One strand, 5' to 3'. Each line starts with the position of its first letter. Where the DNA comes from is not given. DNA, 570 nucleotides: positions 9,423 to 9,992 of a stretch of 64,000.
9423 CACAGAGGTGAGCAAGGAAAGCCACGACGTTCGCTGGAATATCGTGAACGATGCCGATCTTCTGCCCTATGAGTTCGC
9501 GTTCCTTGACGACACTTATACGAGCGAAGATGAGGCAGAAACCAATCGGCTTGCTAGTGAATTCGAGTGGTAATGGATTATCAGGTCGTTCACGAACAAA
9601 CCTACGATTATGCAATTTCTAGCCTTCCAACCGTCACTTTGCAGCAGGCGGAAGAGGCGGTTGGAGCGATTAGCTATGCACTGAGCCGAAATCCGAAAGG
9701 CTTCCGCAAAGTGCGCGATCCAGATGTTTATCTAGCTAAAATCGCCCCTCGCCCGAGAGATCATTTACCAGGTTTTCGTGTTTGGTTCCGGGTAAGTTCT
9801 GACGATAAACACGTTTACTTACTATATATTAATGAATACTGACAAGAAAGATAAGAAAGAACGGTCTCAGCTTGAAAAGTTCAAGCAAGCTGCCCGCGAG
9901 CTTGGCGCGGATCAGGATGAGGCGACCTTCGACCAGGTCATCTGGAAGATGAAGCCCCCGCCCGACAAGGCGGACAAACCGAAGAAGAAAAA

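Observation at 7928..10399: Intact IS1595 transposon carrying a Panacea (DUF4065) antitoxin / RelE-like toxin operon and two orphan ORFs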

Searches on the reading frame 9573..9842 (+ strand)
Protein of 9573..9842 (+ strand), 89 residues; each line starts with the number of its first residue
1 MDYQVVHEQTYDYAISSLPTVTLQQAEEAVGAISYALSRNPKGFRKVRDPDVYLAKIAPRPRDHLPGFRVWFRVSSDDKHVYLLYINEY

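Call 4: search_protein_families(library=pfam, proteins=[window:9573-9842:+], max_evalue=1)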
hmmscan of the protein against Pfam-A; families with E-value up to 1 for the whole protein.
window:9573-9842:+ (89 aa): 0 families

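Call 6: search_protein_families(library=ncbifam, proteins=[window:9573-9842:+], max_evalue=1)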
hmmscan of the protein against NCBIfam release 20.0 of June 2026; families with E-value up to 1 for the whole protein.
window:9573-9842:+ (89 aa): 0 families

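Call 7: search_protein_families(library=padloc, proteins=[window:9573-9842:+], max_evalue=1)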
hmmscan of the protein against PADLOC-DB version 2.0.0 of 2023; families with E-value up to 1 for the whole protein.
window:9573-9842:+ (89 aa): 0 families

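Call 8: search_protein_families(library=phrogs, proteins=[window:9573-9842:+], max_evalue=1)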
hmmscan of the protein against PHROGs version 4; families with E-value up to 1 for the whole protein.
window:9573-9842:+ (89 aa): 1 family
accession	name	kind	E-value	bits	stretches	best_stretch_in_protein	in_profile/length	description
phrog_23260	-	unknown function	0.46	11.2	1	14-80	88-152/194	-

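Call 9: find_homologous_proteins(query=window:9573-9842:+, max_evalue=0.01)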
Query window:9573-9842:+ (89 aa): 1 proteins with E <= 0.01 among 1 candidates.
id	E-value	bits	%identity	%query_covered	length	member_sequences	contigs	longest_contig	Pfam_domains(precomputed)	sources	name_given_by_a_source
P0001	1.5e-53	196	100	100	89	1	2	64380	-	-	-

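Call 12: find_encoding_contigs(protein=window:9573-9842:+, flank=10000)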
Protein window:9573-9842:+ (89 aa): 4 contigs read that carry it; 3 places shown.
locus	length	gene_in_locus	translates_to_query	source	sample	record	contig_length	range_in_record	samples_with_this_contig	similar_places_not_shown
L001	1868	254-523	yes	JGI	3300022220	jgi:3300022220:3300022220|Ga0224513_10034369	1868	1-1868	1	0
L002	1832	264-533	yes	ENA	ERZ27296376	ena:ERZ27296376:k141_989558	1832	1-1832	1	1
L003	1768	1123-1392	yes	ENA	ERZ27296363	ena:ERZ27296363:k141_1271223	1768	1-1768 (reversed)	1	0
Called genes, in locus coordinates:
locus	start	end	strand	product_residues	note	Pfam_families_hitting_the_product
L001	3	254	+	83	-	?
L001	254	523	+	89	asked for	-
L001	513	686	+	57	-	-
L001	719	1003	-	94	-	-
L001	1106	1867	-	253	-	?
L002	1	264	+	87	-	?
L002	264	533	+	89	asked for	-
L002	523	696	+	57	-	-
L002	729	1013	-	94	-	-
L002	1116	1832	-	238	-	?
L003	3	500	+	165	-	?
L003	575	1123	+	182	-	PF13274:SocA_Panacea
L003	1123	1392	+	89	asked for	-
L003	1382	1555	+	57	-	-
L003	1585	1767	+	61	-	?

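Call 21: search_solved_structures(query=window:9573-9842:+, max_evalue=10)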
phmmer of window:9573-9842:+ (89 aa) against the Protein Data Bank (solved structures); distinct sequences matched with E-value up to 10: 1.
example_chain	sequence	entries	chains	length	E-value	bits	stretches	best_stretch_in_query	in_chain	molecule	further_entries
8sl7_A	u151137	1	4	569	0.88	13.1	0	10-44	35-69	Tryptophanase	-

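Call 26: search_protein_representatives(protein=window:9573-9842:+)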
Query: 89 residues. Proteins with E-value up to 0.001 (for the whole library): 18; up to 1e-10: 2; up to 1e-30: 0. The best 18 are listed.
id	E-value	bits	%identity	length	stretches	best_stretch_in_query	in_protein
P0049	8.3e-22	93.1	51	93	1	3-87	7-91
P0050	3.3e-12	62.4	47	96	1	3-87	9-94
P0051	4.5e-10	55.6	42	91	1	3-87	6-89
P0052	3.7e-08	49.5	43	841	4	6-41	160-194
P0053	4.0e-07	46.2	35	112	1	3-86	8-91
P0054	1.2e-06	44.6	33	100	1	3-86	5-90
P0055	2.7e-06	43.5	45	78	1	29-86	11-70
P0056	6.8e-06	42.2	44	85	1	26-86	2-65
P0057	7.2e-06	42.2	28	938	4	22-78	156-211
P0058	1.3e-05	41.4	39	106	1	3-87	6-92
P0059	1.8e-05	40.9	38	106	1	7-86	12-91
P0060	4.9e-05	39.5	43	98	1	26-86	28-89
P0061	2.3e-04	37.4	39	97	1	21-86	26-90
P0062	2.8e-04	37.1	33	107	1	3-86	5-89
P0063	3.8e-04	36.7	39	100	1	6-87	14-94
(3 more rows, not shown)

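Call 31: predict_structure(protein=window:9573-9842:+)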
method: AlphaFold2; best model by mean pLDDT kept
length: 89 residues; sequences in the alignment: 1
mean_pLDDT: 46.6   pTM: 0.30
mean pLDDT of the five models: 46.6, 43.4, 42.9, 42.8, 42.5
residues with pLDDT >= 90: 0; 70-90: 0; 50-70: 30; < 50: 59
segments of 3 or more residues with pLDDT < 50: 1-26, 32-48, 50-52, 58-62, 87-89
pLDDT, mean of each block of 10 residues (from residue 1): 40 35 48 47 44 50 50 55 52
secondary structure, 60 per line:
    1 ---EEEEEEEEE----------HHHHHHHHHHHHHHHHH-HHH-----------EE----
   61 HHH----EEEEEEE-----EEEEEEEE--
elements in order: E4-12 H23-39 E68-74 E80-87

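Call 33: search_solved_structures(query=A4, max_evalue=10, show_alignments=3)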
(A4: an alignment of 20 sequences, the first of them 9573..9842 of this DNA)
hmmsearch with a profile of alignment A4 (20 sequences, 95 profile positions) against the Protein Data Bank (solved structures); distinct sequences matched with E-value up to 10: 3.
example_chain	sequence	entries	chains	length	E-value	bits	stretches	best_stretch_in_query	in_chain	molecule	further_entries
8fit_A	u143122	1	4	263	0.0056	20.1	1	23-58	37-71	cs074A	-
7ow9_A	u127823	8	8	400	0.073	16.6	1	22-51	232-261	CYPX | Cytochrome P450 protein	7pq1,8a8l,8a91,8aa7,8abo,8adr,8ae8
2pl2_A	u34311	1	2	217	0.38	14.3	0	13-46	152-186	Hypothetical conserved protein TTC0263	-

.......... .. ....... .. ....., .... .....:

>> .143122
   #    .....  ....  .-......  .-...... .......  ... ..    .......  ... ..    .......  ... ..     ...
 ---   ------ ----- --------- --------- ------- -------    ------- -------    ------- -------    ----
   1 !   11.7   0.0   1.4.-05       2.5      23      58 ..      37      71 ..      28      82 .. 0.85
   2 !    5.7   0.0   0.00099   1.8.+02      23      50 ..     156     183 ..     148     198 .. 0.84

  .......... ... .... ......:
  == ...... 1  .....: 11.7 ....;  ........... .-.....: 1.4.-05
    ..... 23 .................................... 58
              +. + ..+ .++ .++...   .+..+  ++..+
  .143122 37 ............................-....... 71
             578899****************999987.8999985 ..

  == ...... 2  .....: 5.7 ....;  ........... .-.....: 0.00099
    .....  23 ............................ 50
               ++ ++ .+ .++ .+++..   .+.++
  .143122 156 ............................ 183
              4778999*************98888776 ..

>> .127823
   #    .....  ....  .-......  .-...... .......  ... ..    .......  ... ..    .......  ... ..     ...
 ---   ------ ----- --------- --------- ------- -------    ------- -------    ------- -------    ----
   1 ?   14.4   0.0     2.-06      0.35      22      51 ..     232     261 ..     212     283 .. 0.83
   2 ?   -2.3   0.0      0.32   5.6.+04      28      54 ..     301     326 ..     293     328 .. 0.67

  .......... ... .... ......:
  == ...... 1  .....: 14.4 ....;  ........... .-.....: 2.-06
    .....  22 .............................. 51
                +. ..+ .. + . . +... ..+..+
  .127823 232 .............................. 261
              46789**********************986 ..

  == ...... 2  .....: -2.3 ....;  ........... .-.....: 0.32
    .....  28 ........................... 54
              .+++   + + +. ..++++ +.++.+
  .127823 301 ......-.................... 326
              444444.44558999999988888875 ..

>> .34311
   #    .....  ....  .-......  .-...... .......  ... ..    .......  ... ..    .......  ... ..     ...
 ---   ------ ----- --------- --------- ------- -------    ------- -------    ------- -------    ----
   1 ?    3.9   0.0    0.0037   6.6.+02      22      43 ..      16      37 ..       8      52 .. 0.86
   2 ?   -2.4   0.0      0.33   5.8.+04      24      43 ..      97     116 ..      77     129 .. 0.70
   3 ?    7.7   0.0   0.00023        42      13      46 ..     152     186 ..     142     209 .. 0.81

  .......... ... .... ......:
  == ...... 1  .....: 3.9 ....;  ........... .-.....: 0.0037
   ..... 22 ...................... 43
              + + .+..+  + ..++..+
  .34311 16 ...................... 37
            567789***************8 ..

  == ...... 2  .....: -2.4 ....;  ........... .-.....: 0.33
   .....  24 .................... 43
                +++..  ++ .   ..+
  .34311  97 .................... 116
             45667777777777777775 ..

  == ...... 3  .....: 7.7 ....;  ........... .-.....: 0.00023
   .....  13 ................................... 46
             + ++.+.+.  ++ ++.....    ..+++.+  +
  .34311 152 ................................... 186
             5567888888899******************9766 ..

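Call 34: find_homologous_proteins(query=A4, max_evalue=0.001)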
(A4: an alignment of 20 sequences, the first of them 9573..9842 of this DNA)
Query A4 (20 sequences) (89 aa, profile of the alignment): 42 proteins with E <= 0.001 among 537 candidates.
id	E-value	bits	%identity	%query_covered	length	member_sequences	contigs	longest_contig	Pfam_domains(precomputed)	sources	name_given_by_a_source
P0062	1.1e-28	117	31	94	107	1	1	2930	-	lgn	-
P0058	3.2e-28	116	34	97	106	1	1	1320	-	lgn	-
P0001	7.9e-28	114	100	100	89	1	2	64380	-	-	-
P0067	1.0e-27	114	52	96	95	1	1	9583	-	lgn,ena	-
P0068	4.0e-27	112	32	94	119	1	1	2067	-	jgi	jgi:hypothetical protein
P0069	1.2e-26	110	31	94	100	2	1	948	-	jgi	jgi:hypothetical protein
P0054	1.5e-26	110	31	94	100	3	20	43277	-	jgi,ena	jgi:hypothetical protein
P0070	6.4e-26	108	34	96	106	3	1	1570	-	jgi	jgi:hypothetical protein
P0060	7.3e-26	108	34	96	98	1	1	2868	-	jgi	jgi:hypothetical protein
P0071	2.0e-24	103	33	96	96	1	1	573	-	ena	-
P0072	2.9e-24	103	29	96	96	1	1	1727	-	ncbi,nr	ncbi:MAG: hypothetical protein Q7R41_17335 [Phycisphaerales bacterium]|nr:hypothetical protein [Phyc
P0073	4.3e-24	102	36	93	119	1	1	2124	-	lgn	-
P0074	1.5e-23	101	38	96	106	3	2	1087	-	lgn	-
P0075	2.2e-23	100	32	94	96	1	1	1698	-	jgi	jgi:hypothetical protein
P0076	7.6e-23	98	29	94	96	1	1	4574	-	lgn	-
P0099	7.6e-12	63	-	-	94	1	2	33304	-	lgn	-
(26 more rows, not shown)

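Call 38: find_related_loci(query=A1, collection=genome_contigs, flank=5000)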
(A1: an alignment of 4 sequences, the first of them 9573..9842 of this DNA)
Query A1 (89 aa) in genome_contigs; peptide patterns used: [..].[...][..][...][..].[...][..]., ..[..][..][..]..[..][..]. (x = any residue, [..] = any of these).
16 stretches matched a pattern; 4 encode a relative of the query (tblastn E <= 1e-3); 4 distinct loci.
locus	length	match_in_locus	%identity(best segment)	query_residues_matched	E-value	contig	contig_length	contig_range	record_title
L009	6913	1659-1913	51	3-87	4e-29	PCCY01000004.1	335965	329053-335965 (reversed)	MAG: Roseobacter sp. isolate NP10 75765, whole genome shotgun sequence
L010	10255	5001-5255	51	3-87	4e-29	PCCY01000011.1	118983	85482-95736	MAG: Roseobacter sp. isolate NP10 78450, whole genome shotgun sequence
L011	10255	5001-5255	47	3-87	9e-27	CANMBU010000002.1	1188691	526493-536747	uncultured Roseovarius sp. isolate 1064-G.fasta genome assembly, contig: NODE_2, whole genome shotgun sequence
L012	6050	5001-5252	48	3-87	5e-22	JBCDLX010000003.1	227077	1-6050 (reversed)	MAG: Pseudomonadota bacterium isolate P01_H01_bin.95 k141_1950263_length_227077_cov_26.9194, whole genome shotgun sequen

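Call 48: predict_structure(alignment_id=A5)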
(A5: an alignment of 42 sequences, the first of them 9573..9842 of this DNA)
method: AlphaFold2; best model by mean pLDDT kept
length: 89 residues; sequences in the alignment: 42
mean_pLDDT: 96.3   pTM: 0.85
mean pLDDT of the five models: 96.3, 96.1, 96.1, 95.4, 95.1
residues with pLDDT >= 90: 87; 70-90: 2; 50-70: 0; < 50: 0
segments of 3 or more residues with pLDDT < 50: none
pLDDT, mean of each block of 10 residues (from residue 1): 94 98 96 96 95 97 96 97 98
secondary structure, 60 per line:
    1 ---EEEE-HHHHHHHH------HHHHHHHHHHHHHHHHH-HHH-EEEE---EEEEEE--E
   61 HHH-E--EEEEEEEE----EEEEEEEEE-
elements in order: E4-7 H9-16 H23-39 E45-48 E52-57 E68-75 E80-88

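Call 50: fold_search(model_id=the predicted structure, library=pdb)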
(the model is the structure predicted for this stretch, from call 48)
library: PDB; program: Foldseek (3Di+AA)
matches with E <= 10: 461; with E <= 0.001: 2
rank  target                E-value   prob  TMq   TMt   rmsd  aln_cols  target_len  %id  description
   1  3g5o_B                8.9e-05  1.00  0.74  0.80   2.4        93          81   18  The crystal structure of the toxin-antitoxin complex RelBE2 (Rv2865-2866) from Mycobacterium tuberculosis (released 2009-04-14)
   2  3g5o_C                2.3e-04  1.00  0.73  0.74   2.3        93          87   18  The crystal structure of the toxin-antitoxin complex RelBE2 (Rv2865-2866) from Mycobacterium tuberculosis (released 2009-04-14)
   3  2khe_MODEL_1_A        2.1e-03  1.00  0.69  0.69   2.8        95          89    9  Solution Structure of the Bacterial Toxin Rele from Thermus Thermophilus HB8 (released 2010-03-31)
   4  9g12_B                2.3e-03  1.00  0.72  0.75   2.4        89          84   18  Mycobacterium tuberculosis RelBE1 toxin-antitoxin system; rv1247c (relB1 antitoxin), rv1246c (relE1 toxin) (released 2025-12-17)
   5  9g12_A                2.7e-03  1.00  0.72  0.75   2.3        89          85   18  Mycobacterium tuberculosis RelBE1 toxin-antitoxin system; rv1247c (relB1 antitoxin), rv1246c (relE1 toxin) (released 2025-12-17)
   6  4fxe_E                2.7e-03  1.00  0.60  0.63   3.7        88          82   16  Crystal structure of the intact E. coli RelBE toxin-antitoxin complex (released 2012-08-29)
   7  1wmi_A                5.1e-03  1.00  0.54  0.55   5.2        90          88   21  Crystal structure of archaeal RelE-RelB complex from Pyrococcus horikoshii OT3 (released 2005-03-15)
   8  5ja8_A                7.0e-03  1.00  0.70  0.60   3.2        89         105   17  Crystal structure of the HigB2 toxin in complex with Nb2 (released 2017-04-05)
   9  9w3a_C                7.9e-03  1.00  0.70  0.57   4.3       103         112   14  Crystal structure of PfiAT toxin-antitoxin complex (released 2026-02-11)
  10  9w3a_D                7.9e-03  1.00  0.68  0.56   4.3       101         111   14  Crystal structure of PfiAT toxin-antitoxin complex (released 2026-02-11)
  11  5ja8_C                9.0e-03  1.00  0.64  0.54   3.4        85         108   16  Crystal structure of the HigB2 toxin in complex with Nb2 (released 2017-04-05)
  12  4fxh_B                9.5e-03  1.00  0.57  0.55   4.3        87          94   15  Crystal structure of the isolated E. coli RelE toxin, P212121 form (released 2012-08-29)
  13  9w3a_A                1.0e-02  1.00  0.70  0.56   4.3       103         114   14  Crystal structure of PfiAT toxin-antitoxin complex (released 2026-02-11)
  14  8a0x_C                1.0e-02  1.00  0.65  0.55   4.3        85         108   15  Crystal structure of the HigB2-HigA2 tetramer in complex with operator DNA (released 2023-05-03)
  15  2otr_MODEL_1_A        1.2e-02  0.99  0.53  0.52   5.6        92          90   12  Solution Structure of Conserved Hypothetical Protein HP0892 from Helicobacter pylori (released 2007-12-18)
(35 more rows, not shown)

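Call 53: find_encoding_contigs(protein=P0054, flank=4000, max_places=5)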
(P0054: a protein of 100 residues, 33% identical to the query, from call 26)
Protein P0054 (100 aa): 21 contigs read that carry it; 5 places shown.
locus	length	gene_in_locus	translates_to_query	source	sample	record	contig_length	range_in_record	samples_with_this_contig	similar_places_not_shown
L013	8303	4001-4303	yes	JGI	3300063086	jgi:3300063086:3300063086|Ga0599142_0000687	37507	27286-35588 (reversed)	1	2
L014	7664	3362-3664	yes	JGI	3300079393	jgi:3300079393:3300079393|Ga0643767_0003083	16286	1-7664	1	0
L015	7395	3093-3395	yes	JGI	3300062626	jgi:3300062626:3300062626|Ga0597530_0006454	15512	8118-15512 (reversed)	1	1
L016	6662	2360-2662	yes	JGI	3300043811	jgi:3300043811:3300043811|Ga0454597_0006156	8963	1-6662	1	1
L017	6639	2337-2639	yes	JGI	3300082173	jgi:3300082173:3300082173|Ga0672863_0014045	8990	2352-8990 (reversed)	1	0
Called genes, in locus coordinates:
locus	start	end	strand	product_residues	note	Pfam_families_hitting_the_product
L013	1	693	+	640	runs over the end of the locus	PF01134:GIDA, PF07992:Pyr_redox_2 (weak), PF12831:FAD_oxidored, PF21680:GIDA_C_1st, PF13932:SAM_GIDA_C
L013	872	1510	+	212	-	PF02527:GidB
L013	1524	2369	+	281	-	PF02374:ArsA_ATPase (weak), PF06564:CBP_BcsQ (weak), PF09140:MipZ, PF10609:ParA (weak), PF13614:AAA_31, PF00142:Fer4_NifH (weak), PF01656:CbiA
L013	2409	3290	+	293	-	PF02195:ParB_N, PF17762:HTH_ParB, PF23552:ParB_C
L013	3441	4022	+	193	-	PF13274:SocA_Panacea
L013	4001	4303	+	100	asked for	-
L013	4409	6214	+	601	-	PF13555:AAA_29 (faint), PF00005:ABC_tran, PF01926:MMR_HSR1 (faint), PF02463:SMC_N (faint), PF13304:AAA_21 (faint), PF13401:AAA_22 (faint), PF00005:ABC_tran, PF16326:ABC_tran_CTD, +1 more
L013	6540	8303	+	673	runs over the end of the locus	-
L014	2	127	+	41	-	?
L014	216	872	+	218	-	PF02527:GidB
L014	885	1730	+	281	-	PF02374:ArsA_ATPase (weak), PF06564:CBP_BcsQ (weak), PF09140:MipZ, PF10609:ParA (weak), PF13614:AAA_31, PF00142:Fer4_NifH (weak), PF01656:CbiA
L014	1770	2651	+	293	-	PF02195:ParB_N, PF17762:HTH_ParB, PF23552:ParB_C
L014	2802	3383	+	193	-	PF13274:SocA_Panacea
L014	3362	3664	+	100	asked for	-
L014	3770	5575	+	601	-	PF13555:AAA_29 (faint), PF00005:ABC_tran, PF01926:MMR_HSR1 (faint), PF02463:SMC_N (faint), PF13304:AAA_21 (faint), PF13401:AAA_22 (faint), PF00005:ABC_tran, PF16326:ABC_tran_CTD, +1 more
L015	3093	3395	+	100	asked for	-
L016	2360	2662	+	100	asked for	-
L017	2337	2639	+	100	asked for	-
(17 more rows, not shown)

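Call 54: find_encoding_contigs(protein=P0099, flank=4000, max_places=3)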
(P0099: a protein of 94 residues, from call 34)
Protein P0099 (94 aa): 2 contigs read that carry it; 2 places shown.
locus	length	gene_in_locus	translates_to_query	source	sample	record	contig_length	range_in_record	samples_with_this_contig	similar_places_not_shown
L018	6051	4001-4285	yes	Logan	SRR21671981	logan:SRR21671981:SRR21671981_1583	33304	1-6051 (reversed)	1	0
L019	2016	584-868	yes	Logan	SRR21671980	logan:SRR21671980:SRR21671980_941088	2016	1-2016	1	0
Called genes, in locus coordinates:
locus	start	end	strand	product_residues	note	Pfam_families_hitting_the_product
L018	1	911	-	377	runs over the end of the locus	PF00266:Aminotran_5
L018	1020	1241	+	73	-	-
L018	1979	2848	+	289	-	-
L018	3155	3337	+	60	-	-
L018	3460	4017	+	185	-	PF13274:SocA_Panacea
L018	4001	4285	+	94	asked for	-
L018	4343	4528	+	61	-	-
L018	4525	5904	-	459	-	PF02746:MR_MLE_N, PF13378:MR_MLE_C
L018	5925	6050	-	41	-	?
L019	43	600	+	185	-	PF13274:SocA_Panacea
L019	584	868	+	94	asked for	-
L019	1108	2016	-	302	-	?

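Call 59: search_protein_families(library=pfam, proteins=[L010:5537-5806:-, L010:3415-4365:+], max_evalue=1)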
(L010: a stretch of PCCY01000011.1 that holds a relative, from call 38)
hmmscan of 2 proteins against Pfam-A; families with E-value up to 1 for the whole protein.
L010:5537-5806:- (89 aa): 7 families
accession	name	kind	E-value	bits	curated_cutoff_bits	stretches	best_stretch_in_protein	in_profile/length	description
PF09827.14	CRISPR_Cas2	-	3.9e-05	24.2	23.8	1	3-71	2-69/74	CRISPR associated protein Cas2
PF14529.12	Exo_endo_phos_2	-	0.039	14.3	27.4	1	8-87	7-90/117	Endonuclease-reverse transcriptase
PF03834.20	Rad10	-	0.059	13.7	28.1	1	20-71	55-105/115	Binding domain of DNA repair protein Ercc1 (rad10/Swi10)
PF08228.16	RNase_P_pop3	-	0.096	13.2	22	1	24-68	64-105/158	RNase P subunit Pop3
PF24676.1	DUF7656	-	0.12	13.4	27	1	4-46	33-76/101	Domain of unknown function (DUF7656)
PF10134.15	RPA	-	0.14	12.1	27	1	9-69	83-143/228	Replication initiator protein A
PF15441.11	ARHGEF5_35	-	0.14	11.6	27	1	12-73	41-102/488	RhoGEF 5/35 N-terminal disordered region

L010:3415-4365:+ (316 aa): 6 families
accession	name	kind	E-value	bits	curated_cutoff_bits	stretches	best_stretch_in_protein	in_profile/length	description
PF12762.13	DDE_Tnp_IS1595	-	4.9e-36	124.5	27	1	144-287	4-153/153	ISXO2-like transposase domain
PF12760.12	Zn_ribbon_IS1595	-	2.5e-12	47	25.4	1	11-71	2-46/46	Transposase zinc-ribbon domain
PF09723.15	Zn_ribbon_8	-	0.11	13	34.4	0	64-77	7-20/41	Zinc ribbon domain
PF22109.2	Zn_ribbon_tTFIIB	-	0.15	12.4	28.6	1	29-38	11-20/40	Transcription factor IIB, zinc ribbon, Trypanosome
PF12647.12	RNHCP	-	0.17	12.3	24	1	63-132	4-74/90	RNHCP domain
PF23550.1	zf_Tbcl_Rhp7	-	0.31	11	27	1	64-74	6-16/39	DNA repair protein rhp7 treble clef domain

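Call 82: search_dna_similar(query=window:9573-9842:+, collection=plasmids, mode=protein, max_evalue=0.01, max_rows=20)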
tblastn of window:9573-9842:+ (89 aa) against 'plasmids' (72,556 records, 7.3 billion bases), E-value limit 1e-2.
No match.

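Call 88: search_protein_families(library=pfam, alignment_id=A5, max_evalue=1)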
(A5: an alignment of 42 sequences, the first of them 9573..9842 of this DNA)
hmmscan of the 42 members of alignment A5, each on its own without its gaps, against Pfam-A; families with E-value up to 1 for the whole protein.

A. member 1, window:9573-9842:+ (89 aa): 0 families

B. families by the number of members that match (of 42 scanned): 1 family
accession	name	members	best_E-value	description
PF19744.4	DUF6232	1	0.062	Family of unknown function (DUF6232)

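Call 98: fold_search(model_id=the predicted structure, library=viral)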
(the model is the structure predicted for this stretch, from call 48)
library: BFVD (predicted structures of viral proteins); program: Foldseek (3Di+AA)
matches with E <= 10: 549; with E <= 0.001: 0
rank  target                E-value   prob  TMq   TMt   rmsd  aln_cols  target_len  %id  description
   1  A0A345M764            1.3e-02  1.00  0.63  0.57   4.5       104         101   14  (no name in the UniProt tables at hand)
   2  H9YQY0                1.9e-02  1.00  0.61  0.56   3.5        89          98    9  (no name in the UniProt tables at hand)
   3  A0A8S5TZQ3            3.7e-02  0.75  0.41  0.22   5.9       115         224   13  Large polyvalent protein-associated domain 3 [Myoviridae sp. cttph48]
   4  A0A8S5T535            4.0e-02  0.92  0.49  0.38   5.9       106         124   19  HTH-type transcriptional regulator [Siphoviridae sp. ctMBu2]
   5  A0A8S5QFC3            4.2e-02  0.97  0.56  0.14   4.6       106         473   13  Minor capsid protein [Siphoviridae sp. ctoRD1]
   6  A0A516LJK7            5.8e-02  0.96  0.53  0.42   4.5        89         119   11  (no name in the UniProt tables at hand)
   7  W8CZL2                8.4e-02  0.41  0.38  0.30  13.7       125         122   11  Uncharacterized protein [Erwinia phage PhiEaH1]
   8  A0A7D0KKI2            1.5e-01  0.84  0.50  0.25   5.2       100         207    6  (no name in the UniProt tables at hand)
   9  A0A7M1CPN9            3.1e-01  0.08  0.24  0.19  16.4        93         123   17  (no name in the UniProt tables at hand)
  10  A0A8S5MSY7            3.3e-01  0.33  0.41  0.16   5.3        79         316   14  Zinc-binding metallo-peptidase [virus sp. ctzmw3]
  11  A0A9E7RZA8            4.8e-01  0.25  0.28  0.49   8.2        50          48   14  (no name in the UniProt tables at hand)
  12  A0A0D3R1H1            4.8e-01  0.16  0.33  0.22  12.9       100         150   10  Uncharacterized protein [La Joya virus]
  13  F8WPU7                5.5e-01  0.23  0.33  0.28  11.2        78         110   15  (no name in the UniProt tables at hand)
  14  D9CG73                7.4e-01  0.18  0.34  0.13   6.6        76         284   10  (no name in the UniProt tables at hand)
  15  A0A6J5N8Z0            7.4e-01  0.15  0.26  0.03   5.9        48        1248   14  Intramolecular chaperone auto-processing domain containing protein [uncultured Caudovirales phage]
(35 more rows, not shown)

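Call 99: find_related_loci(query=A1, collection=metagenome_contigs, flank=4000)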
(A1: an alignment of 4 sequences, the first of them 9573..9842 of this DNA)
Query A1 (89 aa) in metagenome_contigs; peptide patterns used: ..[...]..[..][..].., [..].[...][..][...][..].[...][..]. (x = any residue, [..] = any of these).
234 stretches matched a pattern; 2 encode a relative of the query (tblastn E <= 1e-3); 2 distinct loci.
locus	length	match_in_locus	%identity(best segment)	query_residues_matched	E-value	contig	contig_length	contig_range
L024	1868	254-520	100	1-89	4e-61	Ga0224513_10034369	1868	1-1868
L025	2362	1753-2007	45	3-87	2e-21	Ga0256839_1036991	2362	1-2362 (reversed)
